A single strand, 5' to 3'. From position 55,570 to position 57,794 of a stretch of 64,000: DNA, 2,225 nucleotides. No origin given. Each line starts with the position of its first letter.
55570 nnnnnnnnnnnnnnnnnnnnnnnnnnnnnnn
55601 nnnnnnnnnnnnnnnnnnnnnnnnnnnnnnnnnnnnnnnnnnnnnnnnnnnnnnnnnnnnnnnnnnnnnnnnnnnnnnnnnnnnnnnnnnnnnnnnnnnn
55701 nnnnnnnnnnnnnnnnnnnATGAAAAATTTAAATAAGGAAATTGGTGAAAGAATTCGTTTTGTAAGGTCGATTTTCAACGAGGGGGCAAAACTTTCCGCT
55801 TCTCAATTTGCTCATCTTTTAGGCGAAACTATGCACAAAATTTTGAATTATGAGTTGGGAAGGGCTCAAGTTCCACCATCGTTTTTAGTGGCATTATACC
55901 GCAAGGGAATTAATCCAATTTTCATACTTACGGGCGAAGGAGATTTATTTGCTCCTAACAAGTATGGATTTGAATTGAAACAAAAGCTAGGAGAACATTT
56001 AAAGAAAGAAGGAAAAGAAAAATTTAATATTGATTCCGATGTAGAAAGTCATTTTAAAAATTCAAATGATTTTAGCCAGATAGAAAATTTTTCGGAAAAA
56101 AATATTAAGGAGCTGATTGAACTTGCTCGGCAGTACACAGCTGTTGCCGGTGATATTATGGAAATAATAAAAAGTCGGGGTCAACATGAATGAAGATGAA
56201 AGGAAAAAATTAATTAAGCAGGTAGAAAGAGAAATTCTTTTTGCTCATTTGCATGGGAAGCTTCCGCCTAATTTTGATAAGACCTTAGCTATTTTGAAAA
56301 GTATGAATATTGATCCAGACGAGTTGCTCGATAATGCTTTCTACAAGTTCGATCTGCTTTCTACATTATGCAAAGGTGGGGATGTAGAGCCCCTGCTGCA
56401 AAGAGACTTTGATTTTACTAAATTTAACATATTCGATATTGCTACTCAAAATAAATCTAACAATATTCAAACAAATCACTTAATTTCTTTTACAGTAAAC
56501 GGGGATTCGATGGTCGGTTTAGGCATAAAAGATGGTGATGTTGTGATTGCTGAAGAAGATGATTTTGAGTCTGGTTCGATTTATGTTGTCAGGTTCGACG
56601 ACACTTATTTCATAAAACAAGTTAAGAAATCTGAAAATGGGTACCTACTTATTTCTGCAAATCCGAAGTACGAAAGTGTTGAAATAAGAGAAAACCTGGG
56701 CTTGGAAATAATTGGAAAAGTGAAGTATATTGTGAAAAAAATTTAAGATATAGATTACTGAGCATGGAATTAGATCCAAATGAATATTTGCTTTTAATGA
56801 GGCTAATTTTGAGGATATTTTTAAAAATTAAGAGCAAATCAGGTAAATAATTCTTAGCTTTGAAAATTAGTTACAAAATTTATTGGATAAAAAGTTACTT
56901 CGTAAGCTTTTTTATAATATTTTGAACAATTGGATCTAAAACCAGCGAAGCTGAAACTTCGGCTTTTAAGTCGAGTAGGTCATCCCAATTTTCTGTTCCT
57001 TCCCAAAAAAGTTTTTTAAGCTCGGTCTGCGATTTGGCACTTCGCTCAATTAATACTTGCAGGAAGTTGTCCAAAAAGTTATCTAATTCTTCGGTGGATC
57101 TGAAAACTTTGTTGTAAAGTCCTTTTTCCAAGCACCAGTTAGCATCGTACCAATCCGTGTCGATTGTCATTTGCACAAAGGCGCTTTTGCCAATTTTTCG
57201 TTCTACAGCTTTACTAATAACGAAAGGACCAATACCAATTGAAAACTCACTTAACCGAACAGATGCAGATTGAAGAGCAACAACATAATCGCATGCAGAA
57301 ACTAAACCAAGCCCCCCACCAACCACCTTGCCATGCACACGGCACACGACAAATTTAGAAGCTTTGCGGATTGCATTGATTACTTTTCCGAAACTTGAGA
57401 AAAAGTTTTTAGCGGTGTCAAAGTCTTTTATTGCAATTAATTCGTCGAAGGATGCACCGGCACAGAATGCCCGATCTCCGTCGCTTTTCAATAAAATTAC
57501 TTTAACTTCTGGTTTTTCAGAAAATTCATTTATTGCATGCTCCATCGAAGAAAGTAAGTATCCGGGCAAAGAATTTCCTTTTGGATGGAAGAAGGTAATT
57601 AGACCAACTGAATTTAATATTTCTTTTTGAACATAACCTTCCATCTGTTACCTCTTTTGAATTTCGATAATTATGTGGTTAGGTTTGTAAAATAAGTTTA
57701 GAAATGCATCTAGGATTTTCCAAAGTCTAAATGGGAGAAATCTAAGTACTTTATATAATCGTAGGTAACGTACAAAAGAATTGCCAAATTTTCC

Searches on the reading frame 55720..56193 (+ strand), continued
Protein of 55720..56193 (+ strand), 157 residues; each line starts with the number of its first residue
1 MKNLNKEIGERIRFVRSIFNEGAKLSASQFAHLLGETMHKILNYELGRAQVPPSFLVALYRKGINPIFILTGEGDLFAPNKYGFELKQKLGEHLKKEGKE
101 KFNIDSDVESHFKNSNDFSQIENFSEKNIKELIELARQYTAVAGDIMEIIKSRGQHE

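Call 73: search_protein_representatives(alignment_id=A1)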
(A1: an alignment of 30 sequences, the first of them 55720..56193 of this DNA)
Query: 30 sequences, 155 profile positions. Proteins with E-value up to 0.001 (for the whole library): 505; up to 1e-10: 85; up to 1e-30: 34. The best 150 are listed.
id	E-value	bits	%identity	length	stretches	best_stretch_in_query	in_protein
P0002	3.1e-67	241.8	-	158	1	1-154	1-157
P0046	1.4e-46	174.7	-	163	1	2-154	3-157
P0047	3.5e-45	170.2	-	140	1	1-154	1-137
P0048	9.4e-45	168.8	-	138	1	2-122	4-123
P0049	1.1e-41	158.8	-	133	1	2-115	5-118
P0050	3.7e-40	153.8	-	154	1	1-152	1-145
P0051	6.1e-40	153.1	-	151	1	1-151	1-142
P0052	7.4e-39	149.6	-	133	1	3-103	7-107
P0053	1.1e-38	149.1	-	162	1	1-145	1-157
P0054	3.8e-38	147.3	-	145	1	1-151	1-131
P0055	4.2e-38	147.2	-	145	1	1-152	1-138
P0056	3.5e-37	144.1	-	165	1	5-153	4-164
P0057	8.2e-37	143.0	-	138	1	1-131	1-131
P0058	1.1e-36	142.6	-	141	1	1-153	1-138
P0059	7.9e-36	139.8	-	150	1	1-154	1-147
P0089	1.5e-28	116.2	-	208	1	5-151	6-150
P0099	2.1e-25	105.9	-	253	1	6-153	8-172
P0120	3.0e-12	63.2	-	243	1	1-104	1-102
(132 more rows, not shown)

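Call 77: search_protein_families(library=pfam, proteins=[P0120, P0099, P0089], max_evalue=0.01)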
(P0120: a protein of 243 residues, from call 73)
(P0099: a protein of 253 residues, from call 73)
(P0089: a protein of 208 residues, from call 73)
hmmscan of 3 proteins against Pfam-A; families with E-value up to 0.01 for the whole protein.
P0120 (243 aa): 7 families
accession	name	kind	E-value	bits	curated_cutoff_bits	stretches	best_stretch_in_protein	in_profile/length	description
PF00717.28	Peptidase_S24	-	6.4e-20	71.4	23.3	1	117-235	2-114/116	Peptidase S24-like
PF12844.13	HTH_19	-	2.2e-11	43.9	30.2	1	10-71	1-63/64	Helix-turn-helix domain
PF01381.28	HTH_3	-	2.1e-10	40.9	23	1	13-49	1-36/55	Helix-turn-helix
PF13560.12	HTH_31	-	1.5e-07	32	27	1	9-49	2-42/64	Helix-turn-helix domain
PF22495.2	HTH_92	-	1.5e-05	24.6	27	1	14-54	1-40/45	RsaL-like HTH domain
PF15731.11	MqsA_antitoxin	-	0.0018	18.8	30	1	10-56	71-116/131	Antitoxin component of bacterial toxin-antitoxin system, MqsA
PF20432.4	Xre-like-HTH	-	0.0022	18.7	25.8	1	14-52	16-54/63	Antitoxin Xre-like helix-turn-helix domain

P0099 (253 aa): 0 families

P0089 (208 aa): 1 family
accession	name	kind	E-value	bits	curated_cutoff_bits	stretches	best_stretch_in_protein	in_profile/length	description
PF01243.27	PNPOx_N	-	0.0058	17.4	28.1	1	67-163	31-113/120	Pyridoxamine 5'-phosphate oxidase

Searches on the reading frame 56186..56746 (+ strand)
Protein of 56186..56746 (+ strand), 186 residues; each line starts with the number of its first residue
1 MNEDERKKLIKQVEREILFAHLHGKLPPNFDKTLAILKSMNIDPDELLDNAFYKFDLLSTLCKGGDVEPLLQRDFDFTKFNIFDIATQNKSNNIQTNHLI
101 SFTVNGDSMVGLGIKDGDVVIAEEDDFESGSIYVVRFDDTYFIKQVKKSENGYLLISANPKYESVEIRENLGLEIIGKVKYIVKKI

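Call 4: search_protein_families(library=pfam, proteins=[window:56186-56746:+], max_evalue=0.1)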
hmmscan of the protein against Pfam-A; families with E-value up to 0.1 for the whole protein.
window:56186-56746:+ (186 aa): 1 family
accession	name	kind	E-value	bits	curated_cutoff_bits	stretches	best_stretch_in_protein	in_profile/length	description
PF00717.28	Peptidase_S24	-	2.3e-19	69.6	23.3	1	94-179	30-115/116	Peptidase S24-like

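Call 35: search_solved_structures(query=window:56186-56746:+, max_evalue=1, show_alignments=3)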
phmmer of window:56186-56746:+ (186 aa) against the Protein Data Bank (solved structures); distinct sequences matched with E-value up to 1: 20.
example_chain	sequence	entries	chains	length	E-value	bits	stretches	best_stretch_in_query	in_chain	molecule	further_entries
1jhf_A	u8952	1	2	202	1e-05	28.9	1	102-166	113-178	LEXA REPRESSOR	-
7b5g_A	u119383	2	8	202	1.1e-05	28.9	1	102-166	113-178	LexA repressor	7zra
1jhc_A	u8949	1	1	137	1.1e-05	28.7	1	102-166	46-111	LEXA REPRESSOR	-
7ocj_A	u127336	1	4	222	1.3e-05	28.6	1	102-166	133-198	LexA repressor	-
1jhe_A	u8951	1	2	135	2.3e-05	27.7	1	102-166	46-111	LEXA REPRESSOR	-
1jhh_A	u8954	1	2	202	2.7e-05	27.5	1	102-166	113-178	LEXA REPRESSOR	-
8gms_A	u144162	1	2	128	2.9e-05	27.4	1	102-166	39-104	LexA repressor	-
3jso_A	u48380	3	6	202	7.4e-05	26.1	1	102-166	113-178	LexA repressor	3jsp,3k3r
8trg_I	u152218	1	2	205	7.6e-05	26.1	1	102-166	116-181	LexA repressor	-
1ay9_A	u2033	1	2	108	8.8e-05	25.9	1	103-185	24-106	UMUD PROTEIN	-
1i4v_A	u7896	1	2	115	0.0001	25.6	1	103-185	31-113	UMUD' PROTEIN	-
1umu_A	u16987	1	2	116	0.00012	25.4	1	103-184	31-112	UMUD'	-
6a2r_A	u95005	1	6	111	0.00037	23.8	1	99-186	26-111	LexA repressor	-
6a2q_A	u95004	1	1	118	0.00044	23.6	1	99-186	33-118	LexA repressor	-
8gmt_B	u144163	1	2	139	0.00085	22.6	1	103-185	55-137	DNA polymerase V subunit UmuD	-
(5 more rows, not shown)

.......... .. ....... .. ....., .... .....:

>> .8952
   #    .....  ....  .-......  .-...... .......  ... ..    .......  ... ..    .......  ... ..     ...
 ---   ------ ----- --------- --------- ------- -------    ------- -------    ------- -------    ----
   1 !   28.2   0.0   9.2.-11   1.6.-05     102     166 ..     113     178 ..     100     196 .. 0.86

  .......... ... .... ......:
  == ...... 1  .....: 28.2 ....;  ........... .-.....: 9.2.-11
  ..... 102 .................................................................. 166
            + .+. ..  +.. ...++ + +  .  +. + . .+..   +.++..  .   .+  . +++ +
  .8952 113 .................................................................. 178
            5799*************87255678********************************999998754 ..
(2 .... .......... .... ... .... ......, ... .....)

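Call 46: search_protein_families(library=phrogs, proteins=[window:56186-56746:+], max_evalue=0.01)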
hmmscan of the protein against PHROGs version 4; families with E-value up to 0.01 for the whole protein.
window:56186-56746:+ (186 aa): 4 families
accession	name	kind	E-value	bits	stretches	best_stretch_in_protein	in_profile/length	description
phrog_4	-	transcription regulation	1.2e-19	71.6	1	91-185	245-338/400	transcriptional repressor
phrog_6201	-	transcription regulation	2.9e-17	63.7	1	86-181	14-113/121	CI-like repressor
phrog_811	-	DNA, RNA and nucleotide metabolism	4.5e-13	50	1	103-185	52-134/140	UmuD-like protein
phrog_8558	-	unknown function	5.2e-07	30.9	1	101-180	22-105/114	-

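Call 62: search_protein_families(library=ncbifam, proteins=[window:56186-56746:+], max_evalue=0.01)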
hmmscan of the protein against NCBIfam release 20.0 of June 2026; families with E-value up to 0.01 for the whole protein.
window:56186-56746:+ (186 aa): 2 families
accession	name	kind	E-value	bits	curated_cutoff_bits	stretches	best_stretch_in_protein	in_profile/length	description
NF007621.2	PRK10276.1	subfamily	1.4e-12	47.6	110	1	102-184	32-115/115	translesion error-prone DNA polymerase V autoproteolytic subunit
TIGR00498.1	lexA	equivalog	8.4e-10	38.6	110.95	1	96-185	112-201/203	transcriptional repressor LexA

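Call 63: search_protein_families(library=padloc, proteins=[window:56186-56746:+], max_evalue=0.01)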
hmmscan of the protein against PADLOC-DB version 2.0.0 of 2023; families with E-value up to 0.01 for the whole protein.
window:56186-56746:+ (186 aa): 0 families

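Call 81: find_homologous_proteins(query=window:56186-56746:+, max_evalue=0.00001)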
Query window:56186-56746:+ (186 aa): 15 proteins with E <= 0.00001 among 92 candidates.
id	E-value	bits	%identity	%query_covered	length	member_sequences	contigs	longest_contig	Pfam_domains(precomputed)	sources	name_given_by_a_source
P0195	3.6e-116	403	100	100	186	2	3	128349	PF00717.29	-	-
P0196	5.9e-72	259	62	100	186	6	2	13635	PF00717.29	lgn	-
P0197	6.9e-72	259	62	100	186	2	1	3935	PF00717.29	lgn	-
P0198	7.0e-70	253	60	100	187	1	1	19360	PF00717.29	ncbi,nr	ncbi:MAG: S24 family peptidase [Ignavibacteria bacterium]|nr:S24 family peptidase [Ignavibacteria ba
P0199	1.2e-66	242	60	100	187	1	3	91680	PF00717.29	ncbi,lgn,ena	-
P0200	4.0e-65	237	59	100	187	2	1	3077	PF00717.29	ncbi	ncbi:MAG: helix-turn-helix transcriptional regulator [Candidatus Kapaibacteriota bacterium]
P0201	4.1e-64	234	58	100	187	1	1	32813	PF00717.29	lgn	-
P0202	3.7e-62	227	54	100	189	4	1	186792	PF00717.29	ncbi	ncbi:MAG: S24 family peptidase [Candidatus Kapaibacteriota bacterium]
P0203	1.3e-61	226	56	100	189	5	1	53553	PF00717.29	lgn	-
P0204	7.5e-57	210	51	100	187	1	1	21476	PF00717.29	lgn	-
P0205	4.0e-54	201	50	95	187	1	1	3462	PF00717.29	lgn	-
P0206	8.8e-50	187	48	100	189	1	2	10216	PF00717.29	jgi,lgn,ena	-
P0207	1.5e-47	180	56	81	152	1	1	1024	PF00717.29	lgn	-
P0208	1.6e-47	180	46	100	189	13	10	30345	PF00717.29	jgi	jgi:hypothetical protein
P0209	1.1e-29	122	38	100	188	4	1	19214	PF00717.29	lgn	-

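Call 87: predict_structure(alignment_id=A3)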
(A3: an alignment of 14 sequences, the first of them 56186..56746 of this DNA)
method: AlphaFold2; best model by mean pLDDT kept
length: 186 residues; sequences in the alignment: 14
mean_pLDDT: 85.6   pTM: 0.76
mean pLDDT of the five models: 85.6, 85.6, 84.6, 81.9, 78.0
residues with pLDDT >= 90: 89; 70-90: 85; 50-70: 12; < 50: 0
segments of 3 or more residues with pLDDT < 50: none
pLDDT, mean of each block of 10 residues (from residue 1): 75 76 75 79 78 87 92 67 87 76 94 93 93 94 96 95 91 93 86
secondary structure, 60 per line:
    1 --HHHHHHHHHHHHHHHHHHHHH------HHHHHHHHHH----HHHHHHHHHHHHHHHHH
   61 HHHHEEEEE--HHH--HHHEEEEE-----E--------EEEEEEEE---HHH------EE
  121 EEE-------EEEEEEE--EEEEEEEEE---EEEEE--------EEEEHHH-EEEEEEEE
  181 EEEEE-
elements in order: H3-23 H30-39 H44-64 E65-69 E80-84 E99-106 E119-123 E131-137 E140-148 E152-156 E165-168 E173-185

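Call 90: fold_search(model_id=the predicted structure, library=pdb)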
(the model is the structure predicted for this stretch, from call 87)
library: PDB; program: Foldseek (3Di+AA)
matches with E <= 10: 486; with E <= 0.001: 39
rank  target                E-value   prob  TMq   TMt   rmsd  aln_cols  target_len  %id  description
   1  3k2z_A                1.5e-07  1.00  0.46  0.45  18.4       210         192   18  Crystal structure of a LexA protein from Thermotoga maritima (released 2010-10-06)
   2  3k2z_B                3.6e-07  1.00  0.46  0.44  17.8       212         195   18  Crystal structure of a LexA protein from Thermotoga maritima (released 2010-10-06)
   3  6a2r_A                4.0e-07  1.00  0.41  0.74   2.1        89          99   29  Mycobacterium tuberculosis LexA C-domain II (released 2019-01-23)
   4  6a2s_A                4.5e-07  1.00  0.43  0.76   5.7       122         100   24  Mycobacterium tuberculosis LexA C-domain S160A (released 2019-01-23)
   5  3jso_B                1.1e-06  1.00  0.46  0.46  18.6       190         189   17  Classic Protein With a New Twist: crystal structure of a LexA repressor DNA complex (released 2010-08-18)
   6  1jhe_A                1.3e-06  1.00  0.42  0.62   1.3        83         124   25  LEXA L89P Q92W E152A K156A MUTANT (released 2001-09-19)
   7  8trg_I                1.3e-06  1.00  0.46  0.45  18.0       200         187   16  Structure of full-length LexA bound to a RecA filament (released 2023-11-15)
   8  6a2q                  1.7e-06  1.00  0.43  0.77   3.0       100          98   26  Mycobacterium tuberculosis LexA C-domain I (released 2019-01-23)
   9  1jhh_A                2.2e-06  1.00  0.43  0.41  15.8       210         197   18  LEXA S119A MUTANT (released 2001-09-19)
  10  3jso_A                3.2e-06  1.00  0.46  0.46  20.3       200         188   15  Classic Protein With a New Twist: crystal structure of a LexA repressor DNA complex (released 2010-08-18)
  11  3jsp_B                4.5e-06  1.00  0.45  0.43  18.4       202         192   17  Classic Protein With a New Twist: crystal structure of a LexA repressor DNA complex (released 2010-08-18)
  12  1jhh_B                5.4e-06  1.00  0.41  0.62   1.6        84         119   25  LEXA S119A MUTANT (released 2001-09-19)
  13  8gms_A                6.0e-06  1.00  0.43  0.63   6.1       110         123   24  Structure of LexA in complex with RecA filament (released 2022-12-21)
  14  1umu_A                6.8e-06  1.00  0.45  0.77   1.7        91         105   26  STRUCTURE DETERMINATION OF UMUD' BY MAD PHASING OF THE SELENOMETHIONYL PROTEIN (released 1996-08-01)
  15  1jhf_B                7.6e-06  1.00  0.41  0.67   1.4        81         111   26  LEXA G85D MUTANT (released 2001-09-19)
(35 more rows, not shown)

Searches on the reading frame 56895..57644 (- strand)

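Call 4: search_protein_families(library=pfam, proteins=[window:56895-57644:-], max_evalue=0.1)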
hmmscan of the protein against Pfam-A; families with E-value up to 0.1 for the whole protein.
window:56895-57644:- (249 aa): 2 families
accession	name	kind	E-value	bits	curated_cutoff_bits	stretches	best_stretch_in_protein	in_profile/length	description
PF00378.25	ECH_1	-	3.8e-32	112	27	1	9-218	2-210/251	Enoyl-CoA hydratase/isomerase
PF16113.10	ECH_2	-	2.1e-19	70.7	27.2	1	21-142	9-133/335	Enoyl-CoA hydratase/isomerase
